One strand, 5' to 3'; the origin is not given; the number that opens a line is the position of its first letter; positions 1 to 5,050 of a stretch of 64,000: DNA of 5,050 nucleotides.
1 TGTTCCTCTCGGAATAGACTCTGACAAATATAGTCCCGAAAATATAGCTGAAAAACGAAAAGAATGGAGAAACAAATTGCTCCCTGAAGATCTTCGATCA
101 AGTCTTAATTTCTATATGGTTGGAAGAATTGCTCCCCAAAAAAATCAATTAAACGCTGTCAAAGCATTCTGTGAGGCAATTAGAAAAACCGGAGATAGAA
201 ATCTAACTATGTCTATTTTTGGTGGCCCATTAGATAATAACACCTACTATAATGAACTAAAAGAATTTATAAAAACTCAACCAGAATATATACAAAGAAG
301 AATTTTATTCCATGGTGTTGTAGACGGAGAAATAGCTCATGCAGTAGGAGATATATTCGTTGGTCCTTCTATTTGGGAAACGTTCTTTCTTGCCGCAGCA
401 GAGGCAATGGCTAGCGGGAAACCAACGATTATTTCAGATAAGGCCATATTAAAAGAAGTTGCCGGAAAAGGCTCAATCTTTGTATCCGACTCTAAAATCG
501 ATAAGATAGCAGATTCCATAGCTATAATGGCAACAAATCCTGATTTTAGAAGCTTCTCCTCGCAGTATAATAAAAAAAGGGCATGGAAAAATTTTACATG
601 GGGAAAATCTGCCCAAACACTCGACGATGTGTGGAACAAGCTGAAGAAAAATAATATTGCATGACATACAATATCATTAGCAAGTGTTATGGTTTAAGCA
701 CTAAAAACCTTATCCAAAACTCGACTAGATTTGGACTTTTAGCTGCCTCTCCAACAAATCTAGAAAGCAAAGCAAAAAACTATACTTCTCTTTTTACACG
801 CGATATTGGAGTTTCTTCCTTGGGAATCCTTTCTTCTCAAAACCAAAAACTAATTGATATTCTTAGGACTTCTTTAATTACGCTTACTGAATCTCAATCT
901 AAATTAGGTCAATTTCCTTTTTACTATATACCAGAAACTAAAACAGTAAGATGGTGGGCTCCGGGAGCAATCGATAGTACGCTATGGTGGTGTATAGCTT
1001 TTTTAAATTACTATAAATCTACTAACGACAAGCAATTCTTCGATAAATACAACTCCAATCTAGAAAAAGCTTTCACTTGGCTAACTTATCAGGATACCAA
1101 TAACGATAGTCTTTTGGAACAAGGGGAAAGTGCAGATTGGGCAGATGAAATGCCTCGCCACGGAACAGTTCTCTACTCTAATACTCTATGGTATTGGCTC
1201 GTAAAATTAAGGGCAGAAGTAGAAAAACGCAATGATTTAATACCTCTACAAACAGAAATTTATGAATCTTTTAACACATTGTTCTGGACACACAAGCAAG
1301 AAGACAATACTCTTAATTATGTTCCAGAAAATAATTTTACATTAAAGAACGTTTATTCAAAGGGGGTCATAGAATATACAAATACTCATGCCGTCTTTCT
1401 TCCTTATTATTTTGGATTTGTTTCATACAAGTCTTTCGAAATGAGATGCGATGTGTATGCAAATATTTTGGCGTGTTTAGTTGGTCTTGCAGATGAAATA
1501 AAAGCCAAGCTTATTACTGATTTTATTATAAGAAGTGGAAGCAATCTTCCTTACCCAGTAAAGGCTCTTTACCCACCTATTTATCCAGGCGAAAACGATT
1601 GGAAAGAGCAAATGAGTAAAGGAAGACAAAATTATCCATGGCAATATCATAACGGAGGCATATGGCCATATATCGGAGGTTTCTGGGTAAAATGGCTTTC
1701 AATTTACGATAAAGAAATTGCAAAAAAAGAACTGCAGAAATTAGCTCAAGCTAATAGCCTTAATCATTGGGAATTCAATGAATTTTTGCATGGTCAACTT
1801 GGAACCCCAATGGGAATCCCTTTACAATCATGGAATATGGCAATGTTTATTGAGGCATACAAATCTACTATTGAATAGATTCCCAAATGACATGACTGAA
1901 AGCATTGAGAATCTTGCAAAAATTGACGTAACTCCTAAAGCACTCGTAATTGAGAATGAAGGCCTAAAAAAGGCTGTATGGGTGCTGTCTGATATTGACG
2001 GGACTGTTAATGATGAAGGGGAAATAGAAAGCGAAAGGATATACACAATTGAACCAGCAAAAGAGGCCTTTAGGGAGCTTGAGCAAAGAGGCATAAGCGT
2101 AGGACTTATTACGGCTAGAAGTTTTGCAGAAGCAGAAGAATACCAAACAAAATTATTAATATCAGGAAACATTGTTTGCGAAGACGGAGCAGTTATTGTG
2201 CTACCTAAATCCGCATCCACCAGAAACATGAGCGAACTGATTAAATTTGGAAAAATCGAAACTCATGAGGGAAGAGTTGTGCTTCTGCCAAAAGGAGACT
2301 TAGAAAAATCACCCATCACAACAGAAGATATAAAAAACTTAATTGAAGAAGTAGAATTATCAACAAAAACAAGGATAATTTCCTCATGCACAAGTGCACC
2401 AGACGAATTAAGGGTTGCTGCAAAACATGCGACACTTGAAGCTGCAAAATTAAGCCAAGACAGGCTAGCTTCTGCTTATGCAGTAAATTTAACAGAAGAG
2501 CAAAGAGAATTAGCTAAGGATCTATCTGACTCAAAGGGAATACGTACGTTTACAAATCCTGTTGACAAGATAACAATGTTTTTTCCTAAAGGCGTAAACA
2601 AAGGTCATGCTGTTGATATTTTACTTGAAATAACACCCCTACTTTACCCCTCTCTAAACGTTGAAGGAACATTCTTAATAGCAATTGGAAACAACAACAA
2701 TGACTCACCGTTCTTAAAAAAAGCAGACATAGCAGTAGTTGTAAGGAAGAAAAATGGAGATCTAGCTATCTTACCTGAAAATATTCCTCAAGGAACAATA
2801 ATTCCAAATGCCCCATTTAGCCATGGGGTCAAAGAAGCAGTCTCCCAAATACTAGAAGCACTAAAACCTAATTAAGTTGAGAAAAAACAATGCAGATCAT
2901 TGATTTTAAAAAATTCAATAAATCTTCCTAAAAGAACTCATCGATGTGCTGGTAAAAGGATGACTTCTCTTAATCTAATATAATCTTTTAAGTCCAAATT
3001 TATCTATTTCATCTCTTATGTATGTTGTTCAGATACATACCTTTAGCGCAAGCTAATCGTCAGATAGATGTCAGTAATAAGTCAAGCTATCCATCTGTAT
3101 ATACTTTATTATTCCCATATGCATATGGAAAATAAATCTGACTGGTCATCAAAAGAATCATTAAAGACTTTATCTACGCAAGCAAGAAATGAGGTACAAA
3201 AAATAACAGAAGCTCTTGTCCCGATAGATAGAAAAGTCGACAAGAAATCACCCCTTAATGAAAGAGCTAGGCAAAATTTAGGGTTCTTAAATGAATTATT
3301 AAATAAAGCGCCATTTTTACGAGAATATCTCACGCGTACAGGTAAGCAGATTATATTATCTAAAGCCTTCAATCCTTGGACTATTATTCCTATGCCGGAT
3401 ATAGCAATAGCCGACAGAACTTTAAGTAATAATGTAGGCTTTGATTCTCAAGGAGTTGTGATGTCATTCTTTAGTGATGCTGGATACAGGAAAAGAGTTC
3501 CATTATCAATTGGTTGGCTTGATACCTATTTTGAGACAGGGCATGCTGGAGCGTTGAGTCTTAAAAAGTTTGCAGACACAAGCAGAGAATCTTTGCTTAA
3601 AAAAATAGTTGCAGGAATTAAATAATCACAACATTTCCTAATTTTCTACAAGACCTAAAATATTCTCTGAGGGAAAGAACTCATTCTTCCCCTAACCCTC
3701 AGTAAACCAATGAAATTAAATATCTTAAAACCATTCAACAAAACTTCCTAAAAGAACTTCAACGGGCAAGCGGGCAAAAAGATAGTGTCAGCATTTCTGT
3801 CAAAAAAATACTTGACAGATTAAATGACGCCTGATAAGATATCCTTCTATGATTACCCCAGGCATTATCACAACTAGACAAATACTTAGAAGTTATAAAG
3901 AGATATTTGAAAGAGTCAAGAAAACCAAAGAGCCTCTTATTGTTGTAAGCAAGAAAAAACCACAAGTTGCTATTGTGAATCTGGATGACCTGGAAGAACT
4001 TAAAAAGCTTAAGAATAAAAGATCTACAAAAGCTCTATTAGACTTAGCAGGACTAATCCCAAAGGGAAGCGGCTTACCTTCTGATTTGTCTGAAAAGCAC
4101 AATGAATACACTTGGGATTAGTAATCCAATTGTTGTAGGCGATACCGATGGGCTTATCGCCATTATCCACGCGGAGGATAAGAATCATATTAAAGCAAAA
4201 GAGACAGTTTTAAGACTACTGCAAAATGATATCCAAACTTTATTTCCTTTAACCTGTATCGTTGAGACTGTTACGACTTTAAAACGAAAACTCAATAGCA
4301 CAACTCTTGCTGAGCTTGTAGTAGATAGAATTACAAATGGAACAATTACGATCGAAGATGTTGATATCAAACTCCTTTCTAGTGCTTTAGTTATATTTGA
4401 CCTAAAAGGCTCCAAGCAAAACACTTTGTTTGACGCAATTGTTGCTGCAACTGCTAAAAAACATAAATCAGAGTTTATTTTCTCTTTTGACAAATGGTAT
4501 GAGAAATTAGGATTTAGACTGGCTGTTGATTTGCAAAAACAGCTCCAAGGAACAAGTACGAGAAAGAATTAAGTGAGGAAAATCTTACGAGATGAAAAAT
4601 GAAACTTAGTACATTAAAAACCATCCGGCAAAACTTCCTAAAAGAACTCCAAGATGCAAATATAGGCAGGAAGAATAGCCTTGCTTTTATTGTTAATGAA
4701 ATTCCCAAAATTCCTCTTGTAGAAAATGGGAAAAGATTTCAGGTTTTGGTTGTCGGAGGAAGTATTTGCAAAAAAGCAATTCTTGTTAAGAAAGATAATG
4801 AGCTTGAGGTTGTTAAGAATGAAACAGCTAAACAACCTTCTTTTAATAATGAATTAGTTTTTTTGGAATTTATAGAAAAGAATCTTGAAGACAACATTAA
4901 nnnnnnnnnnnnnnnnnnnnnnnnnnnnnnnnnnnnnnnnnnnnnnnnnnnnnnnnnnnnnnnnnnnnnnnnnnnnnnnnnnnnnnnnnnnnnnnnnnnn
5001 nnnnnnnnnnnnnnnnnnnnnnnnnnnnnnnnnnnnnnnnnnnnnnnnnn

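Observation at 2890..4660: The 5' end of the hexokinase gene occurs three times as direct repeats bracketing two cassettes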

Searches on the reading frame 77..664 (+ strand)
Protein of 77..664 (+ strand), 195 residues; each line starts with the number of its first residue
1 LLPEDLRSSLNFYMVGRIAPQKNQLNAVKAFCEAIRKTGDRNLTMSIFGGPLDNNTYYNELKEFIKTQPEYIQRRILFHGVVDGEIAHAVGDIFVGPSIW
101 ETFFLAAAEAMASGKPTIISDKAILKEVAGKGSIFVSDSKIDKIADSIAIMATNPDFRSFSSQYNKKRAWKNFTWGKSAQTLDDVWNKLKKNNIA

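Call 6: search_protein_families(library=pfam, proteins=[window:77-664:+], max_evalue=0.01)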
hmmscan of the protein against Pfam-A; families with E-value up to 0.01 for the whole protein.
window:77-664:+ (195 aa): 3 families
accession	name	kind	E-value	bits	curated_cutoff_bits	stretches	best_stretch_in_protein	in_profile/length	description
PF13692.12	Glyco_trans_1_4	-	6.2e-17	62.6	27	1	12-152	4-140/142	Glycosyl transferases group 1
PF00534.26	Glycos_transf_1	-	3.6e-16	59.6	26.4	1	12-167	18-171/172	Glycosyl transferases group 1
PF20706.3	GT4-conflict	-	1.6e-07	31.1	26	1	8-123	196-314/385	Family 4 Glycosyltransferase in conflict systems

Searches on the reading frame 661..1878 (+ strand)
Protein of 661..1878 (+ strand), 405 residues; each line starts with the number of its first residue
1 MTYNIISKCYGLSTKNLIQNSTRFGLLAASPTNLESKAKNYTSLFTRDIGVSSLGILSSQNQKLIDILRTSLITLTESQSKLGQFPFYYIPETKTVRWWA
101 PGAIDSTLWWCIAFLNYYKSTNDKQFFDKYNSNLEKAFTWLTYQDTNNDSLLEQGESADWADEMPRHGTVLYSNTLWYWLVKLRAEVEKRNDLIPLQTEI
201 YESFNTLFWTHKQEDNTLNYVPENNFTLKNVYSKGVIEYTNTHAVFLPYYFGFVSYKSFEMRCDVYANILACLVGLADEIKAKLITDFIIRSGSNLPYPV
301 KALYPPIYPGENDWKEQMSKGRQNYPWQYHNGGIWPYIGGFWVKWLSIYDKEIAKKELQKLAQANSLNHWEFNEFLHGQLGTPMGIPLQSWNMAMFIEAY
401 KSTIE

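Call 6: search_protein_families(library=pfam, proteins=[window:661-1878:+], max_evalue=0.01)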
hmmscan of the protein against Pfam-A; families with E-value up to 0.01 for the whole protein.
window:661-1878:+ (405 aa): 3 families
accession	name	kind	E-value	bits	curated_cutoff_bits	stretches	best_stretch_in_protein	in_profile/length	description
PF12899.13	Glyco_hydro_100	-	4.9e-18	65.5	23.6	1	248-398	275-427/435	Alkaline and neutral invertase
PF06202.20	GDE_C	-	9.3e-07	28.5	21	1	103-393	79-362/367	Amylo-alpha-1,6-glucosidase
PF17389.8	Bac_rhamnosid6H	-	0.0016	18.2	24.5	1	63-164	60-157/339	Bacterial alpha-L-rhamnosidase 6 hairpin glycosidase domain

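Call 86: search_protein_families(library=ncbifam, proteins=[window:661-1875:+], max_evalue=0.01)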
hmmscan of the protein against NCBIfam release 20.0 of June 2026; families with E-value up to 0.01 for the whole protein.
window:661-1875:+ (405 aa): 1 family
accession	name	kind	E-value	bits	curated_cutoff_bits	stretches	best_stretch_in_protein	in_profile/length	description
NF047898.1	GluglyHdase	equivalog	0.0038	16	550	1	325-397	367-438/442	glucosylglycerate hydrolase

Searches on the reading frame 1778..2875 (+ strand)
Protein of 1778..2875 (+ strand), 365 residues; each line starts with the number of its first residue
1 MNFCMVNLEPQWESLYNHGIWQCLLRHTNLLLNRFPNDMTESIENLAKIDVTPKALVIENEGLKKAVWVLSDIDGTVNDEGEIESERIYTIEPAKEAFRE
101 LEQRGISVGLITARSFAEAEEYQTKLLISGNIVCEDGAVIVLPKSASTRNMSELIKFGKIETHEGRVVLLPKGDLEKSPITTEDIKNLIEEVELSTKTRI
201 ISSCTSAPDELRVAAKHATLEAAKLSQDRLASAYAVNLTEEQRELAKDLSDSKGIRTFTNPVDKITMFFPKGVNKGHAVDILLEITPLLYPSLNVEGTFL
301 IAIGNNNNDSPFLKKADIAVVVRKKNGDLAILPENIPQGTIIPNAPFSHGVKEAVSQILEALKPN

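Call 6: search_protein_families(library=pfam, proteins=[window:1778-2875:+], max_evalue=0.01)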
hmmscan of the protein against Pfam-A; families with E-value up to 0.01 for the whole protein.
window:1778-2875:+ (365 aa): 2 families
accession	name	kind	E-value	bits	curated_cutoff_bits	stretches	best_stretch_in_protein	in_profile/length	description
PF08282.18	Hydrolase_3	-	7.3e-17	62.4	20.9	1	69-324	1-230/255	haloacid dehalogenase-like hydrolase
PF13344.12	Hydrolase_6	-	0.0004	20.8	27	1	69-135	1-59/101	Haloacid dehalogenase-like hydrolase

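Call 86: search_protein_families(library=ncbifam, proteins=[window:1892-2872:+], max_evalue=0.01)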
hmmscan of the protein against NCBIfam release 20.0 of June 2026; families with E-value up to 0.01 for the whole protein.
window:1892-2872:+ (327 aa): 19 families
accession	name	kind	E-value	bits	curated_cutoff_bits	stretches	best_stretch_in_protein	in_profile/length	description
TIGR01486.1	HAD-SF-IIB-MPGP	subfamily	3.8e-24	85.4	164.75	1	30-321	1-257/257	mannosyl-3-phosphoglycerate phosphatase family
NF001217.0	PRK00192.1-4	equivalog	4.4e-21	75.6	373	2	184-323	132-263/265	mannosyl-3-phosphoglycerate phosphatase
TIGR02463.1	MPGP_rel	hypoth_equivalog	7.6e-15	55.3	282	2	30-114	1-78/216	mannosyl-3-phosphoglycerate phosphatase-related protein YedP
NF001218.0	PRK00192.1-5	equivalog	4.7e-14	52.7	362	2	28-112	4-82/275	mannosyl-3-phosphoglycerate phosphatase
TIGR01484.1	HAD-SF-IIB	subfamily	7.1e-14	52.4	41.8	1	31-284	2-221/221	HAD-IIB family hydrolase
TIGR00099.1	Cof-subfamily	subfamily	1.5e-13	50.9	137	1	30-288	1-233/256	Cof-type HAD-IIB family hydrolase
TIGR02461.1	osmo_MPG_phos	equivalog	1.6e-13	51.3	244.35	1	34-284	5-226/227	mannosyl-3-phosphoglycerate phosphatase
TIGR01487.1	Pglycolate_arch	equivalog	1.2e-12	48.2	122.75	1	31-111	4-76/215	phosphoglycolate phosphatase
TIGR01482.1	SPP-subfamily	subfamily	4.2e-12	46.1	107.15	2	159-324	73-224/225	sucrose-phosphate phosphatase subfamily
NF002976.0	PRK03669.1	equivalog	2.7e-11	43.4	315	2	26-114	5-88/271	mannosyl-3-phosphoglycerate phosphatase-related protein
NF002245.0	PRK01158.1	equivalog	5.5e-11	42.2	198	1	31-112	6-81/233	phosphoglycolate phosphatase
NF001215.0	PRK00192.1-1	equivalog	1.4e-10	40.9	488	1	27-103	5-74/265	mannosyl-3-phosphoglycerate phosphatase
NF001216.0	PRK00192.1-2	equivalog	1.3e-07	31.3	353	1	30-324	8-264/275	mannosyl-3-phosphoglycerate phosphatase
NF011072.0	PRK14502.1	equivalog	2.4e-06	26.2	762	1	23-287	413-659/694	bifunctional mannosyl-3-phosphoglycerate synthase/mannosyl-3 phosphoglycerate phosphatase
NF045966.1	YcsE_rel_Pase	equivalog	4e-06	26.5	220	0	232-289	187-237/265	YcsE-related riboflavin metabolism phosphatase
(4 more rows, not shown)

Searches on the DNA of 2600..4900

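Call 45: search_rna_families(source=window, start=2600, end=4900, threshold=evalue, max_evalue=1)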
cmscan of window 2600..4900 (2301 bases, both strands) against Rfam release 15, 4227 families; matches with E-value up to 1: 1.
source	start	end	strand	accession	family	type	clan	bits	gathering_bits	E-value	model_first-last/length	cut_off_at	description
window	3069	3166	-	RF01185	snR75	Gene; snRNA; snoRNA; CD-box;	CL00045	19.2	40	0.45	1-88/88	no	Small nucleolar RNA snR75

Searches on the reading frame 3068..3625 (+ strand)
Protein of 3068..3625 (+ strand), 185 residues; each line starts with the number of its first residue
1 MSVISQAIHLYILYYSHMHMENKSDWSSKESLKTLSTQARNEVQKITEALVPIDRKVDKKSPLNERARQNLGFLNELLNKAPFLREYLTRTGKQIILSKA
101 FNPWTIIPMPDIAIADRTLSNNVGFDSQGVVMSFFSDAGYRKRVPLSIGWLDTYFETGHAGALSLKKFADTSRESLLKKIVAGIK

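Call 6: search_protein_families(library=pfam, proteins=[window:3068-3625:+], max_evalue=0.01)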
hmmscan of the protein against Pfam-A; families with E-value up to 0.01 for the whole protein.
window:3068-3625:+ (185 aa): 0 families

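Call 21: find_homologous_proteins(query=window:3068-3622:+, max_evalue=0.001)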
Query window:3068-3622:+ (185 aa): 1 proteins with E <= 0.001 among 115 candidates.
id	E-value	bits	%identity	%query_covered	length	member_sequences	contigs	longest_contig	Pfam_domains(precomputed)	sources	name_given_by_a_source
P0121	1.5e-102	359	100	90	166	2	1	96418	-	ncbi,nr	ncbi:MAG: hypothetical protein HYT07_03470 [Candidatus Levybacteria bacterium]|nr:hypothetical prote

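Call 56: search_protein_representatives(protein=window:3125-3622:+)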
Query: 166 residues. Proteins with E-value up to 0.001 (for the whole library): 5; up to 1e-10: 2; up to 1e-30: 1. The best 5 are listed.
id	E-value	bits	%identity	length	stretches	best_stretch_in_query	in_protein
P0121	2.2e-103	358.9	100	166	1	1-166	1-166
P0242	1.1e-30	122.7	48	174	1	10-166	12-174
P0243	1.2e-06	44.6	35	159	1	15-163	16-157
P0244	3.1e-05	40.1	33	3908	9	87-137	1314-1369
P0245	4.9e-05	39.5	-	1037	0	-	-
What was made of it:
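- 2962..3703 (+): Cassette 1: a single small gene of unknown function (CDS 3119/3125-3625), plus a 7-bp-stem hairpin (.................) just before stub B. Only two remote homologues among 1.8 billion representatives (calls 21, 56).
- Checked: It is not a strict orphan, because two remote homologues exist (calls 21, 56).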

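Call 57: find_encoding_contigs(protein=P0242, flank=6000, max_places=4)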
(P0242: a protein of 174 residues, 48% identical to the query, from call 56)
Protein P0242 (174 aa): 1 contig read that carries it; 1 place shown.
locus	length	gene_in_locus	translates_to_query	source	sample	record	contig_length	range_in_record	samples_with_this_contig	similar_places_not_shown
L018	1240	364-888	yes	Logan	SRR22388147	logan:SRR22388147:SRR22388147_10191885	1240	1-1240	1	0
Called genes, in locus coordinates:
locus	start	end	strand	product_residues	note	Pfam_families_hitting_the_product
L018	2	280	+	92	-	?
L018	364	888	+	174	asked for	-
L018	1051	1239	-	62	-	?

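Call 61: predict_structure(protein=window:3125-3622:+)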
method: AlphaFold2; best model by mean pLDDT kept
length: 166 residues; sequences in the alignment: 1
mean_pLDDT: 37.1   pTM: 0.28
mean pLDDT of the five models: 37.1, 34.8, 34.3, 32.7, 31.3
residues with pLDDT >= 90: 0; 70-90: 0; 50-70: 22; < 50: 144
segments of 3 or more residues with pLDDT < 50: 1-17, 19-38, 65-166
pLDDT, mean of each block of 10 residues (from residue 1): 39 46 43 43 52 53 49 40 28 26 26 30 30 33 26 35 29
secondary structure, 60 per line:
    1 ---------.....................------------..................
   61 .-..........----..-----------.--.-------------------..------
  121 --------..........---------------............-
elements in order: H10-30 H43-61 H63-72 H129-138 H154-165
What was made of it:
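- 2962..3703 (+): The structure model is poor (call 61).
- Tried and rejected: The single-sequence AlphaFold model was unusable (pLDDT 37, call 61), so no fold search was run.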

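Call 85: search_protein_families(library=phrogs, proteins=[window:3125-3622:+, P0242, P0243], max_evalue=0.01)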
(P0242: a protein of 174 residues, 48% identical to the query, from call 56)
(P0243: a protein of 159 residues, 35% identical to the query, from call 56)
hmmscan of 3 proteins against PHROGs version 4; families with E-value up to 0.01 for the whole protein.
window:3125-3622:+ (166 aa): 0 families

P0242 (174 aa): 0 families

P0243 (159 aa): 0 families

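Call 86: search_protein_families(library=ncbifam, proteins=[window:3125-3622:+, P0242], max_evalue=0.01)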
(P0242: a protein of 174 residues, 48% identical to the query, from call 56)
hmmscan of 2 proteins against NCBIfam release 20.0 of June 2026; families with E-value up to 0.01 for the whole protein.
window:3125-3622:+ (166 aa): 0 families

P0242 (174 aa): 0 families
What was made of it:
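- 2962..3703 (+): No Pfam, PHROG or NCBIfam match (calls 6, 85, 86).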

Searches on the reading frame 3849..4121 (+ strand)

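Call 6: search_protein_families(library=pfam, proteins=[window:3849-4121:+], max_evalue=0.01)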
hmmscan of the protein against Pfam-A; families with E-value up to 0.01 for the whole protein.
window:3849-4121:+ (90 aa): 1 family
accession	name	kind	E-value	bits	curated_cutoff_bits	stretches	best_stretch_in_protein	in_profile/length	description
PF02604.26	PhdYeFM_antitox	-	1.2e-06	28.6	29.8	1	15-55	12-51/74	Antitoxin Phd_YefM, type II toxin-antitoxin system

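Call 85: search_protein_families(library=phrogs, proteins=[window:3849-4118:+], max_evalue=0.01)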
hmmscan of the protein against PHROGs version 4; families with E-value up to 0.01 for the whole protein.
window:3849-4118:+ (90 aa): 1 family
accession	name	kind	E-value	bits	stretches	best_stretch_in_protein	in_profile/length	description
phrog_24310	-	unknown function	0.0096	17.1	0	2-54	7-59/106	-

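Call 86: search_protein_families(library=ncbifam, proteins=[window:3849-4118:+], max_evalue=0.01)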
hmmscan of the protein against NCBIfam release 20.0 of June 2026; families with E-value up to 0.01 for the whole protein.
window:3849-4118:+ (90 aa): 1 family
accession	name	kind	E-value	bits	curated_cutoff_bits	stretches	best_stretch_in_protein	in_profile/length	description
TIGR01552.1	phd_fam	subfamily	0.00047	19.4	20.8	1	17-56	12-50/53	type II toxin-antitoxin system prevent-host-death family antitoxin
